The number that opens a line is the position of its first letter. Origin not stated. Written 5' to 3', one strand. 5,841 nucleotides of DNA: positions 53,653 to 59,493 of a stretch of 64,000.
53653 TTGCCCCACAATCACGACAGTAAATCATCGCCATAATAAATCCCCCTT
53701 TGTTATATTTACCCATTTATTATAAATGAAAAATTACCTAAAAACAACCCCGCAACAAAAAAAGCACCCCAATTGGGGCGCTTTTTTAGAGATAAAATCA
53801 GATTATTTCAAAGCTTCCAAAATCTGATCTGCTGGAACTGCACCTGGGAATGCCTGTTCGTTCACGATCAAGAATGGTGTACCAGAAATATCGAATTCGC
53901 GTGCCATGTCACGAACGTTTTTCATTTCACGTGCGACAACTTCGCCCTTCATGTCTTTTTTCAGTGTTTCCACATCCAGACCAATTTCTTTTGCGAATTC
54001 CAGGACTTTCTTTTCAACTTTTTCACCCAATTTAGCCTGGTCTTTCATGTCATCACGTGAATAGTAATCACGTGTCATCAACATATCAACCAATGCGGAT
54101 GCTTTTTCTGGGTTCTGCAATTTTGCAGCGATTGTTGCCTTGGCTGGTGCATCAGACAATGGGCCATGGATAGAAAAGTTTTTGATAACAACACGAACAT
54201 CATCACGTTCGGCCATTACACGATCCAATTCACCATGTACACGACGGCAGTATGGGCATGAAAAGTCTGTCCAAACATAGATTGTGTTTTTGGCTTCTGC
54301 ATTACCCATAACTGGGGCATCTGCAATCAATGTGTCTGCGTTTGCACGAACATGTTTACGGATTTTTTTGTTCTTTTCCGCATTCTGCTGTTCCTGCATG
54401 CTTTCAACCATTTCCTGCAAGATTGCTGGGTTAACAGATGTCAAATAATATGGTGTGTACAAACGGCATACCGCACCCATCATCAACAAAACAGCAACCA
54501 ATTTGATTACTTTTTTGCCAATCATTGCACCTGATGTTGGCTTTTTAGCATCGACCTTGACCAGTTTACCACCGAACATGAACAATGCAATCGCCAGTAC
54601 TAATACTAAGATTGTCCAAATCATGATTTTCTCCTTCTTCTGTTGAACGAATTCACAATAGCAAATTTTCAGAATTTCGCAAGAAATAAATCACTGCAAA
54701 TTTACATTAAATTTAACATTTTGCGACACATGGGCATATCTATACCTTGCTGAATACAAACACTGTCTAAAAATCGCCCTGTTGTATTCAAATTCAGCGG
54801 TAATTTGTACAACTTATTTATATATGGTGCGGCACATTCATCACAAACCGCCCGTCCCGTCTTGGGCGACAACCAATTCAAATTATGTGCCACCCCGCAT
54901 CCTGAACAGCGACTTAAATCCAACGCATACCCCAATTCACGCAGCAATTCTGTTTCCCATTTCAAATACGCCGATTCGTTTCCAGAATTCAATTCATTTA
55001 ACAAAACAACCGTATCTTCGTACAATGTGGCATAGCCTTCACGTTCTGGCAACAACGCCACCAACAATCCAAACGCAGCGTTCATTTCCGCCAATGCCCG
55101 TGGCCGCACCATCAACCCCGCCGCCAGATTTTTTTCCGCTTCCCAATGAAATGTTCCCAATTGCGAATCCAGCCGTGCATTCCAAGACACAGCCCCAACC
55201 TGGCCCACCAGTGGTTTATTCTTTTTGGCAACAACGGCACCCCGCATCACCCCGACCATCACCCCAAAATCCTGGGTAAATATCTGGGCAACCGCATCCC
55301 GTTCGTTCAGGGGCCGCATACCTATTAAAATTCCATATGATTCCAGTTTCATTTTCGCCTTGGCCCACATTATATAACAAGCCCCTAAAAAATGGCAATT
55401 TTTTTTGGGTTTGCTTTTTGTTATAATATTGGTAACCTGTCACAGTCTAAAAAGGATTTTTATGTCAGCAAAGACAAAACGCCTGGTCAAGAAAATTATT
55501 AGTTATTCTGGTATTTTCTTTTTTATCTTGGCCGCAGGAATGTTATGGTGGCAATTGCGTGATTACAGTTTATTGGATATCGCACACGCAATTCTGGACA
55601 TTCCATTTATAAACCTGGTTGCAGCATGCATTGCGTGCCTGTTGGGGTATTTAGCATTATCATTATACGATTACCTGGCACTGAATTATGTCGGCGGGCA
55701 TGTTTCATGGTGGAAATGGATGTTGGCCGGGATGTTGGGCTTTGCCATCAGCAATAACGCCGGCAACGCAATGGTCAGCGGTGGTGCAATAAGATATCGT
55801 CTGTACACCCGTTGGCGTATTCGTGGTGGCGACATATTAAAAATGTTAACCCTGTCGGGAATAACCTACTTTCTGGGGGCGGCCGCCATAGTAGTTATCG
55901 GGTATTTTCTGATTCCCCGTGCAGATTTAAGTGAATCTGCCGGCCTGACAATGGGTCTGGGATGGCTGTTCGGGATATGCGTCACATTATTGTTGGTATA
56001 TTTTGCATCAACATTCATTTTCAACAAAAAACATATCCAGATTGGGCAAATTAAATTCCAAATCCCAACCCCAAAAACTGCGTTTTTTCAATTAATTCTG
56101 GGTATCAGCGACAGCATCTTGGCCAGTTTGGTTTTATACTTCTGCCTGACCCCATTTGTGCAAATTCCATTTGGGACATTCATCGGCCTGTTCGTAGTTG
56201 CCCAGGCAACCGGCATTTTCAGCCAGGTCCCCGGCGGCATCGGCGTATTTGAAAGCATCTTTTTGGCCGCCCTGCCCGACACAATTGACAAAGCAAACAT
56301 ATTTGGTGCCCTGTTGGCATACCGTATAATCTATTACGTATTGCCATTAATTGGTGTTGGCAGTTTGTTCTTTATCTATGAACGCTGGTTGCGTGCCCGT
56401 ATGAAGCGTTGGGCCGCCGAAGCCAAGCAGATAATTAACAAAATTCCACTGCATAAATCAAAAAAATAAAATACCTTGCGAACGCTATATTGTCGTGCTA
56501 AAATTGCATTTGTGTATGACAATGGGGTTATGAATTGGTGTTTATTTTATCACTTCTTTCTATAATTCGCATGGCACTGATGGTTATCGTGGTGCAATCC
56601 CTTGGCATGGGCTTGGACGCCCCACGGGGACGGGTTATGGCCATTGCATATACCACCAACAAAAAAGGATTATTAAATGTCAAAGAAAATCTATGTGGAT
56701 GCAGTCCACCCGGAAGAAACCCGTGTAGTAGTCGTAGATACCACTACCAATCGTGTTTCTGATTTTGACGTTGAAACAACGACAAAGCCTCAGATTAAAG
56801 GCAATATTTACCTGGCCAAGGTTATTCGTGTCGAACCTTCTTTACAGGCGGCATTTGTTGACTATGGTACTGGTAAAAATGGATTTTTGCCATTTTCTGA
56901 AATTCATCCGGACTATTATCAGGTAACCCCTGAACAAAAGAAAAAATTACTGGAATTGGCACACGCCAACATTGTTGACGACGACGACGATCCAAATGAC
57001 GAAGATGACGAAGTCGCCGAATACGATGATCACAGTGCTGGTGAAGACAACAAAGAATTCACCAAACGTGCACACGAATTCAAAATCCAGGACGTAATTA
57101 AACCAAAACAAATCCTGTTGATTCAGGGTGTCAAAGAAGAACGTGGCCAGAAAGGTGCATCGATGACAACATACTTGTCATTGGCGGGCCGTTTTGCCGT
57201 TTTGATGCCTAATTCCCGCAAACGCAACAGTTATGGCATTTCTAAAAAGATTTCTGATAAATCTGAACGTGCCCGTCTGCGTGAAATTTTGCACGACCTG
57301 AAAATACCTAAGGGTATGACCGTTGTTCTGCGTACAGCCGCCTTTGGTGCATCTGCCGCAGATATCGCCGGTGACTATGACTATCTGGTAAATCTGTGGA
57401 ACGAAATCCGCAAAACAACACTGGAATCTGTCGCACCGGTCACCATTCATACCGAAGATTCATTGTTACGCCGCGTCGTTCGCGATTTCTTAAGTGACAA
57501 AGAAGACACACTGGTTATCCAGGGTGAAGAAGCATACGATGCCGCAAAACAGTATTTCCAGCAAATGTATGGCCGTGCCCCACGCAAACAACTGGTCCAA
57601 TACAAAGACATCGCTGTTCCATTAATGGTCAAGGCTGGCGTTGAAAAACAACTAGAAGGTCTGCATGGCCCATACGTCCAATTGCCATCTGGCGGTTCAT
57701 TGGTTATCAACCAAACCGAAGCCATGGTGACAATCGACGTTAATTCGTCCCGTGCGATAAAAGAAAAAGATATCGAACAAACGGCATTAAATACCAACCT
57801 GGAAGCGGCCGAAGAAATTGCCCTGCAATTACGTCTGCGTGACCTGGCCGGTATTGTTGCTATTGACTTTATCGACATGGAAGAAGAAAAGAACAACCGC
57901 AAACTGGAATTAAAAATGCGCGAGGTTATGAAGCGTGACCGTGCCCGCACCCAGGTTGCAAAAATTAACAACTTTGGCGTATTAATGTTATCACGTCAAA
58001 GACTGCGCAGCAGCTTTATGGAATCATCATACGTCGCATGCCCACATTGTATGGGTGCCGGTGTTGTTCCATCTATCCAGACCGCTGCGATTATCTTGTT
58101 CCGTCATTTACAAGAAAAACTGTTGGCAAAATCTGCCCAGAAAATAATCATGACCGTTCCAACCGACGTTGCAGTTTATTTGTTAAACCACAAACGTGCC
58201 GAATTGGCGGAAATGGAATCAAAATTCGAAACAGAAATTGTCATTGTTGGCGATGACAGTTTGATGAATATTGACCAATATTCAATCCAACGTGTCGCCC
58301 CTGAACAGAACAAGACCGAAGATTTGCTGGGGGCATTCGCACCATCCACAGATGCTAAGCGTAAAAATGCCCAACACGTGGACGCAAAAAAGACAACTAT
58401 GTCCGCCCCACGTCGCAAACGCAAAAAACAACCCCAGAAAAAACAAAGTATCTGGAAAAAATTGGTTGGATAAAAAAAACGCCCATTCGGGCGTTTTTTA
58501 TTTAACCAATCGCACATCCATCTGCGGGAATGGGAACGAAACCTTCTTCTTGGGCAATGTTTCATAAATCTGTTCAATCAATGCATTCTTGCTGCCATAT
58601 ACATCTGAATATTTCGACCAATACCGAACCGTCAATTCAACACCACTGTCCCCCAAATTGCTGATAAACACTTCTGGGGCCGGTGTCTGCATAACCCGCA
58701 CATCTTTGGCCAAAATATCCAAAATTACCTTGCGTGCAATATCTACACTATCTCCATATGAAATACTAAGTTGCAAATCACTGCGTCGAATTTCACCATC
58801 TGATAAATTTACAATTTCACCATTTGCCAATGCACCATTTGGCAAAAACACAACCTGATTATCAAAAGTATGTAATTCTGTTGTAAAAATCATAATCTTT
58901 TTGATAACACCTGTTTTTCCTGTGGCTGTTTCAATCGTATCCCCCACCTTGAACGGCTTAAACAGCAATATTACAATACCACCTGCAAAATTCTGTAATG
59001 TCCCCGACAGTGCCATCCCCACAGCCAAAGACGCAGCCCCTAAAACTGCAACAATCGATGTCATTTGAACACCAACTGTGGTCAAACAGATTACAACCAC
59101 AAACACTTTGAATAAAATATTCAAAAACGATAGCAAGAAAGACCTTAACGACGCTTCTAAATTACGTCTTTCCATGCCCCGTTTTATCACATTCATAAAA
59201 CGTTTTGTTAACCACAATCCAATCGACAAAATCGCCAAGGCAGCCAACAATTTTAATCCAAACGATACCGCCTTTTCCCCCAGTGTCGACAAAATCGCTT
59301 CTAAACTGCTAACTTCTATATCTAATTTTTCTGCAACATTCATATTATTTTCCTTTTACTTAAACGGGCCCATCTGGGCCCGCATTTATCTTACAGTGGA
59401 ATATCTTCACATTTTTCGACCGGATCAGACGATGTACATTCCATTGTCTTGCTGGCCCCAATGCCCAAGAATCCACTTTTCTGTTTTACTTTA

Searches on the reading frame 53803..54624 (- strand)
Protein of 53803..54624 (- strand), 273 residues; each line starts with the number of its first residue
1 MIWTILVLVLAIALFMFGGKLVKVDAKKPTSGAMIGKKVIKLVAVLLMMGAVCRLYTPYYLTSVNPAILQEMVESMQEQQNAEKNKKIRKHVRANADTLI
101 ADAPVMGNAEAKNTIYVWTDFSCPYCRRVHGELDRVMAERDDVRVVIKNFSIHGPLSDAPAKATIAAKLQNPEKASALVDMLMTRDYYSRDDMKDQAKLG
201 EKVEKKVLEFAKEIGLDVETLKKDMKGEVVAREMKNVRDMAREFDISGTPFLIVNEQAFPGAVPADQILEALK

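Call 6: search_protein_families(library=pfam, proteins=[window:53803-54624:-], max_evalue=0.01)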
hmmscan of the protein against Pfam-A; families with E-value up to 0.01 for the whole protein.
window:53803-54624:- (273 aa): 5 families
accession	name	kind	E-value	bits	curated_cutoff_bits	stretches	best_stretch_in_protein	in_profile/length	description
PF01323.26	DSBA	-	1.2e-19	71.2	25.6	1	114-273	1-191/191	DSBA-like thioredoxin domain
PF13462.12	Thioredoxin_4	-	2.6e-19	70.4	23.2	1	104-273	6-164/165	Thioredoxin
PF13098.12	Thioredoxin_2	-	1.2e-08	35.7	27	1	110-272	4-104/104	Thioredoxin-like domain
PF13743.12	Thioredoxin_5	-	1.3e-06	28.7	27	1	163-257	80-166/186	Thioredoxin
PF13192.12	Thioredoxin_3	-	0.002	18.5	24.8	0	224-271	26-73/76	Thioredoxin domain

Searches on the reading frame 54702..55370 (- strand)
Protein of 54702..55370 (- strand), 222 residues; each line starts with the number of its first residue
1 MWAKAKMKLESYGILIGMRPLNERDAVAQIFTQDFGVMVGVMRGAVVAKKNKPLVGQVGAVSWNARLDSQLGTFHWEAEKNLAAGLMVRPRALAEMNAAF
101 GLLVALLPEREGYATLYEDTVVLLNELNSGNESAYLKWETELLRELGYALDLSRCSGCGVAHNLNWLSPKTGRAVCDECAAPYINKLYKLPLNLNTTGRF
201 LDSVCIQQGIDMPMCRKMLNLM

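Call 6: search_protein_families(library=pfam, proteins=[window:54702-55370:-], max_evalue=0.01)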
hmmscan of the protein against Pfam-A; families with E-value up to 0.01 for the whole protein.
window:54702-55370:- (222 aa): 2 families
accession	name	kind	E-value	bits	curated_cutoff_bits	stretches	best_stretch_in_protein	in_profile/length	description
PF02565.21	RecO_C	-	1e-15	58.3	22.1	1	96-194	10-116/157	Recombination protein O C terminal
PF11967.14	RecO_N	-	3.3e-06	27.5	27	1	7-74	1-71/80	Recombination protein O N terminal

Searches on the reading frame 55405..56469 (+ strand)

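Call 6: search_protein_families(library=pfam, proteins=[window:55405-56469:+], max_evalue=0.01)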
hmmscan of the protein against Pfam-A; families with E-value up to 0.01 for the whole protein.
window:55405-56469:+ (354 aa): 1 family
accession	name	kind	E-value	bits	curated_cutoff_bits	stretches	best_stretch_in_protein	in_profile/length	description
PF03706.18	LPG_synthase_TM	-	1.4e-17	64.5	33.4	1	40-316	5-300/302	Lysylphosphatidylglycerol synthase TM region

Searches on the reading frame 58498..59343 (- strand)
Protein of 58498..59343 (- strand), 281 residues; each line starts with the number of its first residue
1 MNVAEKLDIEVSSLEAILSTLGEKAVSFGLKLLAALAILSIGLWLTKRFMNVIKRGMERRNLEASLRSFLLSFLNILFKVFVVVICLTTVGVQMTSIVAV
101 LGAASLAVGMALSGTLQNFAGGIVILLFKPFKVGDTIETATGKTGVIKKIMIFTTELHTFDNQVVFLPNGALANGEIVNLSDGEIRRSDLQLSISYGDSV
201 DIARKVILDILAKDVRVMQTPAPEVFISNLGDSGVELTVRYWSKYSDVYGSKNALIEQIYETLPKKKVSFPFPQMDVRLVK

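Call 6: search_protein_families(library=pfam, proteins=[window:58498-59343:-], max_evalue=0.01)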
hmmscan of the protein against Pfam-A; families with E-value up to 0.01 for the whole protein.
window:58498-59343:- (281 aa): 4 families
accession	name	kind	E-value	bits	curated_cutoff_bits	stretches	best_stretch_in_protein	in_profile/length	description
PF00924.24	MS_channel_2nd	-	8.4e-18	64.7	20.2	1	115-181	2-67/68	Mechanosensitive ion channel, beta-domain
PF21082.3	MS_channel_3rd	-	6.4e-07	30.2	21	1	191-259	4-77/88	Mechanosensitive ion channel MscS, C-terminal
PF05552.17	MS_channel_1st_1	-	3.4e-06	27.3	22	1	18-63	3-48/50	Mechanosensitive ion channel, conserved TM helix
PF21088.3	MS_channel_1st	-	4.4e-05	23.8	23.1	1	74-112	3-41/42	Mechanosensitive ion channel, transmembrane helices 2/3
